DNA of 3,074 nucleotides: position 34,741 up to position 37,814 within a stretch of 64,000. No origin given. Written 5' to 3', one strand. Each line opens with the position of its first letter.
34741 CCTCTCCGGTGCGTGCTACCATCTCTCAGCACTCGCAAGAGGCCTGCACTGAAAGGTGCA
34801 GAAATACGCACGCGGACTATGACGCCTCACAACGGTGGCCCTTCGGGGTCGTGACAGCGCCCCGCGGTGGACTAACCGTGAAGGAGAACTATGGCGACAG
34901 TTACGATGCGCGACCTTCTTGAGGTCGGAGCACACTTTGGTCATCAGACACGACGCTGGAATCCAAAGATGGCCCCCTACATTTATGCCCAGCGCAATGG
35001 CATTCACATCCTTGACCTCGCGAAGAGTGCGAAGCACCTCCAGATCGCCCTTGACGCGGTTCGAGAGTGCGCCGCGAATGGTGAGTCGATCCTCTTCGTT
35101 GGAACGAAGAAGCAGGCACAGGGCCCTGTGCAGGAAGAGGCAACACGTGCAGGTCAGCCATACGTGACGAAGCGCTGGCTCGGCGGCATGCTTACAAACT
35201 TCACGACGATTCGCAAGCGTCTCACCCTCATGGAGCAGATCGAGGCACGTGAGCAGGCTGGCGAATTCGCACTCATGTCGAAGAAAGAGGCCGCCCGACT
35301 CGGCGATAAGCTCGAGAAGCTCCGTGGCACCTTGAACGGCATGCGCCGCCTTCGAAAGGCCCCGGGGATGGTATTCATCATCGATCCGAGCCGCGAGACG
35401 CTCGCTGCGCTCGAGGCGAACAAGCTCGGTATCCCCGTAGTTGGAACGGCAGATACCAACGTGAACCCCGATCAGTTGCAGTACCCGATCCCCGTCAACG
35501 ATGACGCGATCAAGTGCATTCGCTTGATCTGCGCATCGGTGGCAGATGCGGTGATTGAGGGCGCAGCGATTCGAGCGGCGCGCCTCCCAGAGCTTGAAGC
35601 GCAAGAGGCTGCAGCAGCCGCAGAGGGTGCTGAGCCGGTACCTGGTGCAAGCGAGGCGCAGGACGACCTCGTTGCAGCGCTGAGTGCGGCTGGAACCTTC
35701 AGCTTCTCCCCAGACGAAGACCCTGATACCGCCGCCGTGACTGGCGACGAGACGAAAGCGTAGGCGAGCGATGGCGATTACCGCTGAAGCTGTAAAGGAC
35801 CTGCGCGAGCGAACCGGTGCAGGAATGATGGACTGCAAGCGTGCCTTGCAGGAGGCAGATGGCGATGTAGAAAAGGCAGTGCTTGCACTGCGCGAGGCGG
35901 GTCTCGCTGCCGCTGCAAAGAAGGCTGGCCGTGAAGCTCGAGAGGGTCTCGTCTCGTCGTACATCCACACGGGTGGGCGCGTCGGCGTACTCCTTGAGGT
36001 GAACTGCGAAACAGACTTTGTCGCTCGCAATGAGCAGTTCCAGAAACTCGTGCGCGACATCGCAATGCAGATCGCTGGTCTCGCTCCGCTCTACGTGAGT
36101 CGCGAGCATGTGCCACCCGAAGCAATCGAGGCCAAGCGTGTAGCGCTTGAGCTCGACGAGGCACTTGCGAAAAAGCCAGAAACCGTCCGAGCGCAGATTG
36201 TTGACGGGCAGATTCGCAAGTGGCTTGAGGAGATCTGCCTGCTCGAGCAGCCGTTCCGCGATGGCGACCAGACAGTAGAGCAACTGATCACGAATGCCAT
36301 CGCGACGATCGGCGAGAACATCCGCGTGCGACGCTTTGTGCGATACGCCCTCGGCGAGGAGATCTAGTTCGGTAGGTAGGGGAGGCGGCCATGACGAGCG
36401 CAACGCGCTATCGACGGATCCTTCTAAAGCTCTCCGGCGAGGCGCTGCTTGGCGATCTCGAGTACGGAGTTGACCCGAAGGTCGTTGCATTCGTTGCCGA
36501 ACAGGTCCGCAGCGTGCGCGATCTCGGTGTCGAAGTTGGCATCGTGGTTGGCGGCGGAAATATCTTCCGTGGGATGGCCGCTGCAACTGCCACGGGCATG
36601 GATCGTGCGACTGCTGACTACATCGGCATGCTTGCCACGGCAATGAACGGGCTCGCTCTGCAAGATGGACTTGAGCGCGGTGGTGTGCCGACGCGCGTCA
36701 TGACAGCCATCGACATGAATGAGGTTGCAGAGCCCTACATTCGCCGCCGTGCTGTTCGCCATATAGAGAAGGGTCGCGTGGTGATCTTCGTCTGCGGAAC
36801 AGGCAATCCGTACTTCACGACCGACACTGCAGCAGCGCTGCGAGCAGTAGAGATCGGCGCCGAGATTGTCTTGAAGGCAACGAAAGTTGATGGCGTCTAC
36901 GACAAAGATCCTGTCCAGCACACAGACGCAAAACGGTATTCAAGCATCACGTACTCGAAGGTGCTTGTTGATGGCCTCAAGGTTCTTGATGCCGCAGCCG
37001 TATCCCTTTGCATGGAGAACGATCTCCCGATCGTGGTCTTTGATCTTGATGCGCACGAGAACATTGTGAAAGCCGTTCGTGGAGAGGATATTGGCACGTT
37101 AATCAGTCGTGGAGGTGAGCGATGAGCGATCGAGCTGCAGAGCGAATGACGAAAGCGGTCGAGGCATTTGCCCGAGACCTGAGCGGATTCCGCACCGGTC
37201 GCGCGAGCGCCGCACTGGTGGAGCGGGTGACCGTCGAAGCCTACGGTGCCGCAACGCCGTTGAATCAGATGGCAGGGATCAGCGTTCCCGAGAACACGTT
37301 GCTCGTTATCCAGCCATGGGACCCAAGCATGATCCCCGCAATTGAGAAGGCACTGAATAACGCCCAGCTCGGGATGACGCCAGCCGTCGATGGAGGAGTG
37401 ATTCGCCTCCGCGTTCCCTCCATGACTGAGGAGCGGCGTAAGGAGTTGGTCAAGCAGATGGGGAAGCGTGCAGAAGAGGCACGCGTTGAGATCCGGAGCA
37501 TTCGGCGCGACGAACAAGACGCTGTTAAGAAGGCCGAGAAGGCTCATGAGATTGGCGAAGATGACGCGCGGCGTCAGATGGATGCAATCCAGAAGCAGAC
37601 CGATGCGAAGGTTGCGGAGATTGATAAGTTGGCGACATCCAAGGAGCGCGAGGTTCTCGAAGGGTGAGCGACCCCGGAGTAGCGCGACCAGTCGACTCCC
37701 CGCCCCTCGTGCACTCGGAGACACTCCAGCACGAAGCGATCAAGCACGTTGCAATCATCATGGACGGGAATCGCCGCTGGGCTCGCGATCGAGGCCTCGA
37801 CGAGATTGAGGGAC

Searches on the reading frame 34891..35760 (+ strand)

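Call 57: search_protein_families(library=pfam, proteins=[window:34891-35760:+], max_evalue=0.00001)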
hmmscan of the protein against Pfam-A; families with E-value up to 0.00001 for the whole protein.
window:34891-35760:+ (290 aa): 1 family
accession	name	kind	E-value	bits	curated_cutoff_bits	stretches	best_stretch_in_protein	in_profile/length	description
PF00318.25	Ribosomal_S2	-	4.9e-87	291.1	26.1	1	9-224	1-216/216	Ribosomal protein S2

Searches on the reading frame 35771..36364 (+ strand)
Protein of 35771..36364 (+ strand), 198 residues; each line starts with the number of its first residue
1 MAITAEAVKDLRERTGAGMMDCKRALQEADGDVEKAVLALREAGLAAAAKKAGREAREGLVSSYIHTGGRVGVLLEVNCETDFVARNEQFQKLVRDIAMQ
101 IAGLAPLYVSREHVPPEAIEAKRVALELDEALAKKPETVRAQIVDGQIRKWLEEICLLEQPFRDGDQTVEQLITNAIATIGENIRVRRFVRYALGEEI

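Call 58: search_protein_families(library=pfam, proteins=[window:35771-36364:+], max_evalue=0.00001)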
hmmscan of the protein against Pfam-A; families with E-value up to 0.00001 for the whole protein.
window:35771-36364:+ (198 aa): 1 family
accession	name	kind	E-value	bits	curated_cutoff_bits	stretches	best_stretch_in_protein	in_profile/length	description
PF00889.24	EF_TS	-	2.2e-33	116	27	2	93-196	106-204/204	Elongation factor TS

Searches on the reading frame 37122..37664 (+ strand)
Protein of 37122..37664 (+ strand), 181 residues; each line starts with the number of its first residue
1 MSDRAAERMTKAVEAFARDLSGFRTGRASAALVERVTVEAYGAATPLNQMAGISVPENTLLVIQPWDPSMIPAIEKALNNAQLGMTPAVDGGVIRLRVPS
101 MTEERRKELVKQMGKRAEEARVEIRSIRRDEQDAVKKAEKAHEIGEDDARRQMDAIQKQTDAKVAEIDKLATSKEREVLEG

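Call 58: search_protein_families(library=pfam, proteins=[window:37122-37664:+], max_evalue=0.00001)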
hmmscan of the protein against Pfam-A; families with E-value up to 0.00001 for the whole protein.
window:37122-37664:+ (181 aa): 1 family
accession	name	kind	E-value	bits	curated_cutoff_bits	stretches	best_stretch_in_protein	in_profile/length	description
PF01765.24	RRF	-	2.2e-60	203.6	29.7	1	17-179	2-164/164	Ribosome recycling factor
